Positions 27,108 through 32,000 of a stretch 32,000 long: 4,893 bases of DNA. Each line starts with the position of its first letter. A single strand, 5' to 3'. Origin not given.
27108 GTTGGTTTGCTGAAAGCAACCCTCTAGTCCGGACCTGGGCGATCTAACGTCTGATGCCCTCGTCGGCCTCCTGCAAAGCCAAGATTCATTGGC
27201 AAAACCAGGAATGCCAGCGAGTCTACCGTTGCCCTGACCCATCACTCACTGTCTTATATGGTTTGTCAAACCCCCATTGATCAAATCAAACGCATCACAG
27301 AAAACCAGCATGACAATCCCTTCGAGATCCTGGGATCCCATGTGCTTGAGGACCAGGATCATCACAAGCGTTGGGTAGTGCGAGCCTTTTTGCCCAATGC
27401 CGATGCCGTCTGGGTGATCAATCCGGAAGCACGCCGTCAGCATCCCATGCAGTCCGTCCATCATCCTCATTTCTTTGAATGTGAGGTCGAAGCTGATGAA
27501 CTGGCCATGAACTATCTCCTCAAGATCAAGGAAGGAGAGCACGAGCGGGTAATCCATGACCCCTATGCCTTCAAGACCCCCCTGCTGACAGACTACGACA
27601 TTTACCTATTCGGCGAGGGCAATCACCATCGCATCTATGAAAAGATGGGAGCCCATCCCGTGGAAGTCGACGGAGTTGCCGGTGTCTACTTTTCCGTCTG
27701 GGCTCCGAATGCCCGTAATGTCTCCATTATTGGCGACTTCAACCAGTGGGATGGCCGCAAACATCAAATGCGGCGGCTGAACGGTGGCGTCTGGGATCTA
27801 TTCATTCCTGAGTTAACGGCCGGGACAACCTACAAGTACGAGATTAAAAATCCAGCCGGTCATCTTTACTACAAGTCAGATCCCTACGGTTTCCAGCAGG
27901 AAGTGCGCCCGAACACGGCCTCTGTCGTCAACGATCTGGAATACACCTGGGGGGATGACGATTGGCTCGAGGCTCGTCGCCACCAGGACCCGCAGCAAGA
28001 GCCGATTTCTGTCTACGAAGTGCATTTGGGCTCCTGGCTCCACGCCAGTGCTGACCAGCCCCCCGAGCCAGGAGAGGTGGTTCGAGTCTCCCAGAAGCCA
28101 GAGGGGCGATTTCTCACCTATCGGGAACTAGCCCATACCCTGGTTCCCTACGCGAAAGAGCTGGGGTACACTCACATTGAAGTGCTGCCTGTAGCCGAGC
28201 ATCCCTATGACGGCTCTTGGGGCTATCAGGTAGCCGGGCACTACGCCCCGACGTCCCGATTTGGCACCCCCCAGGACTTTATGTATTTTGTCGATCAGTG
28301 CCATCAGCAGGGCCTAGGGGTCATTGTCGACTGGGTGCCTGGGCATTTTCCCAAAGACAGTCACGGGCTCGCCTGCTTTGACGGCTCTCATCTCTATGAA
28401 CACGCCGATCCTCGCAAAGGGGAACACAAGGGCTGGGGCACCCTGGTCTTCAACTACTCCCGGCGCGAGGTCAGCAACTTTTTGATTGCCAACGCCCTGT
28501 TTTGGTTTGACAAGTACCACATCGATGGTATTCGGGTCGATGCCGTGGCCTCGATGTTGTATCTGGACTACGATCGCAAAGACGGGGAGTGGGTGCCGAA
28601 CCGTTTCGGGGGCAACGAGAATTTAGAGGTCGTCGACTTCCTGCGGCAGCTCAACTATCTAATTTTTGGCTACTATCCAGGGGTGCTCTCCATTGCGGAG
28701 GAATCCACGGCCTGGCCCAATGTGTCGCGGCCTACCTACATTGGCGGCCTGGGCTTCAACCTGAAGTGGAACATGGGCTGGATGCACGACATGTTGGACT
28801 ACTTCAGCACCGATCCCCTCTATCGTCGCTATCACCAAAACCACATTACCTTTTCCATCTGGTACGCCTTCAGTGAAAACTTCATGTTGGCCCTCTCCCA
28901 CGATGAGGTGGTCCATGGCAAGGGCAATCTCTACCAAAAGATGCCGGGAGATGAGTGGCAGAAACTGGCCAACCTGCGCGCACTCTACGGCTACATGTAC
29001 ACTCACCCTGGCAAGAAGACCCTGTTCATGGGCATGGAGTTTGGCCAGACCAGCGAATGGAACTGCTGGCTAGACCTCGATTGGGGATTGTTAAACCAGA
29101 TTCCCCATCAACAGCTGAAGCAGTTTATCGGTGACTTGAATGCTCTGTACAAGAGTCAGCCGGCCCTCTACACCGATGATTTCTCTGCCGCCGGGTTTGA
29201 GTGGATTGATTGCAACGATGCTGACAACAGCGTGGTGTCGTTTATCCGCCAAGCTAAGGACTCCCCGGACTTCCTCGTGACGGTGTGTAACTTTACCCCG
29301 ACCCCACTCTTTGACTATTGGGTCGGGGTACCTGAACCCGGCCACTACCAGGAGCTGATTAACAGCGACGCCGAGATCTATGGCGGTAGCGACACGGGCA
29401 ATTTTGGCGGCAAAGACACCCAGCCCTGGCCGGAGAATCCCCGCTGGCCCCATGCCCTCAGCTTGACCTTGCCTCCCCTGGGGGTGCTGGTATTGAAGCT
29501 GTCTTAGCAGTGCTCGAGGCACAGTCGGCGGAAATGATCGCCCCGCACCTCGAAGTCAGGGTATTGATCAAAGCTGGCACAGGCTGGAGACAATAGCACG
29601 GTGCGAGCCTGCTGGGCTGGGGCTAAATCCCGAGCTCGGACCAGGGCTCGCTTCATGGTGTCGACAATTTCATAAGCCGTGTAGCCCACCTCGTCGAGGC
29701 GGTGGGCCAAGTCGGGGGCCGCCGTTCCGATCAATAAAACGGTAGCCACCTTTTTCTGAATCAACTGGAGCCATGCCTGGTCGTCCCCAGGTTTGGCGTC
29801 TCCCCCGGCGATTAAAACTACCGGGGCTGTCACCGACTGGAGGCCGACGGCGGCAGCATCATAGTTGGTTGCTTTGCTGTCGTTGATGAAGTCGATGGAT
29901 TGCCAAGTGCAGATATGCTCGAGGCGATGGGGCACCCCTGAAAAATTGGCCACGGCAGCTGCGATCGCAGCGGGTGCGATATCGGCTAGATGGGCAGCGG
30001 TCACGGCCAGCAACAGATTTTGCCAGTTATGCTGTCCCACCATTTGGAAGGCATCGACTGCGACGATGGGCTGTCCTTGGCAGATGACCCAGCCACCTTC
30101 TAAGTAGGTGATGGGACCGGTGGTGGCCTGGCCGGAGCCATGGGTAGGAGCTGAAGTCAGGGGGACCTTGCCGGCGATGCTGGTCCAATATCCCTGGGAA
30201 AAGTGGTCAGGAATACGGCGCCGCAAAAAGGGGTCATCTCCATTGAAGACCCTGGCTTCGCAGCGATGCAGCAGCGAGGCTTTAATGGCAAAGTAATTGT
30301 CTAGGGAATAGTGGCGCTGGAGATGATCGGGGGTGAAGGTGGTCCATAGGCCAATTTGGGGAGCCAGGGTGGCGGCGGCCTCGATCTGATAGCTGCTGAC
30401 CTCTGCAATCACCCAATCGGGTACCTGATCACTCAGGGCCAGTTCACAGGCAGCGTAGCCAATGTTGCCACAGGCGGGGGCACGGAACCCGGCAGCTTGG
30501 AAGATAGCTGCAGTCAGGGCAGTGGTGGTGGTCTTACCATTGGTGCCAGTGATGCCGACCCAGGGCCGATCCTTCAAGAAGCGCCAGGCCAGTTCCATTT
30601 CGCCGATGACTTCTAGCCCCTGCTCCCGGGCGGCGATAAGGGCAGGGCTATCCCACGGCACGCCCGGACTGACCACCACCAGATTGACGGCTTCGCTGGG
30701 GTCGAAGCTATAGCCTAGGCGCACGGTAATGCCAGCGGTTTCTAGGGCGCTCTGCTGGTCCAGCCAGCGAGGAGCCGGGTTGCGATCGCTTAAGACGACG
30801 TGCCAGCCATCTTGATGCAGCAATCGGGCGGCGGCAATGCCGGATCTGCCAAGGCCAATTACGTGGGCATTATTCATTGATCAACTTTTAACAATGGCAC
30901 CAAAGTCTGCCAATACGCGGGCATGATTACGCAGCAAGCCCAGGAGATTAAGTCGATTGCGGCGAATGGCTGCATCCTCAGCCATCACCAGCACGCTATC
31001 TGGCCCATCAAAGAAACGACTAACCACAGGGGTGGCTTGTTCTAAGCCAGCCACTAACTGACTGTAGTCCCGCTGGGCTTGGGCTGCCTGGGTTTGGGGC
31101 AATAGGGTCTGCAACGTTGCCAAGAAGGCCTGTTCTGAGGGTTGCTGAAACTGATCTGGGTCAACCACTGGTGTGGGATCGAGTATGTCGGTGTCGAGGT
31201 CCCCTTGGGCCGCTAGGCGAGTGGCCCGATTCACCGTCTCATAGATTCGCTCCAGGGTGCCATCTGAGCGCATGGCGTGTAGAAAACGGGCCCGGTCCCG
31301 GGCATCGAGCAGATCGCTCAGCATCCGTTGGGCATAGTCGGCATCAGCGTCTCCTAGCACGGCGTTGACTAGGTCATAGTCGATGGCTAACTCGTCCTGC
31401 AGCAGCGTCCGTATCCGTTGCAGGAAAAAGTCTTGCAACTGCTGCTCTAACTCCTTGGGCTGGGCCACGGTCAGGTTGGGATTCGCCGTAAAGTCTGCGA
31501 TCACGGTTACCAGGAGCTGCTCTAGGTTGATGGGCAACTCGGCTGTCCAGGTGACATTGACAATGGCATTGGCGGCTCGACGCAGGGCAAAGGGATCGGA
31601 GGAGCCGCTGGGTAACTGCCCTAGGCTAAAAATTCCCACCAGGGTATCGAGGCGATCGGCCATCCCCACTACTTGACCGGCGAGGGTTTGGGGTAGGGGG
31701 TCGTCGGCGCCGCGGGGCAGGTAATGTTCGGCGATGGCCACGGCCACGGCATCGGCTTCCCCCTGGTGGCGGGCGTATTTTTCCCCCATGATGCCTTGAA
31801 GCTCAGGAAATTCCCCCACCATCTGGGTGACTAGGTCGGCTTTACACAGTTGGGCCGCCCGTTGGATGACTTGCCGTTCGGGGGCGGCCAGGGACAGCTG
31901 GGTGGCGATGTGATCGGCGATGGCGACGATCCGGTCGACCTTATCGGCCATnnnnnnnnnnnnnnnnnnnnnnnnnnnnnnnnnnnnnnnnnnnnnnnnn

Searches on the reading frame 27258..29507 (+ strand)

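Call 9: search_protein_families(library=pfam, proteins=[window:27258-29507:+], max_evalue=0.001)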
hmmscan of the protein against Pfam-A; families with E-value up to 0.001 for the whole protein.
window:27258-29507:+ (749 aa): 4 families
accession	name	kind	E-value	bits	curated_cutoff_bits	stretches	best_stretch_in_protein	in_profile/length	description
PF02922.24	CBM_48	-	1.3e-36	125.2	22.4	2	129-211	1-83/83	Carbohydrate-binding module 48 (Isoamylase N-terminal domain)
PF22019.2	GlgB_N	-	6.6e-33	113.1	27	2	8-103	3-94/94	alpha-1,4-glucan branching enzyme GlgB, N-terminal domain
PF02806.24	Alpha-amylase_C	-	1.8e-24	86.3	21.2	1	649-748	1-94/95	Alpha amylase, C-terminal all-beta domain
PF00128.31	Alpha-amylase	-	3.2e-16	60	22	2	297-366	26-94/446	Alpha amylase, catalytic domain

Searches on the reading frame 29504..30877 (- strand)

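Call 9: search_protein_families(library=pfam, proteins=[window:29504-30877:-], max_evalue=0.001)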
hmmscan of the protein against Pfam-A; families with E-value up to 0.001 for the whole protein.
window:29504-30877:- (457 aa): 2 families
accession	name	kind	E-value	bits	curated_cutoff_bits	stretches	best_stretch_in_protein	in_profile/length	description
PF08245.18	Mur_ligase_M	-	1e-21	78.3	24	1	109-295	1-200/200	Mur ligase middle domain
PF21799.2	MurD-like_N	-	1.4e-11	45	27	1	3-92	2-88/88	Mur ligase MurD-like, N-terminal domain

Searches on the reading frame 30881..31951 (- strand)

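Call 9: search_protein_families(library=pfam, proteins=[window:30881-31951:-], max_evalue=0.001)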
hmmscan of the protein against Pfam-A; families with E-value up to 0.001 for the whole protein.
window:30881-31951:- (356 aa): 2 families
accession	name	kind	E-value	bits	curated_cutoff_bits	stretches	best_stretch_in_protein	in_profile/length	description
PF02092.22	tRNA_synt_2f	-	2.7e-72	244.8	29.2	1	1-199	353-535/536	Glycyl-tRNA synthetase beta subunit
PF05746.21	DALR_1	-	7.3e-05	23.3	22.3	1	261-342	22-100/117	DALR anticodon binding domain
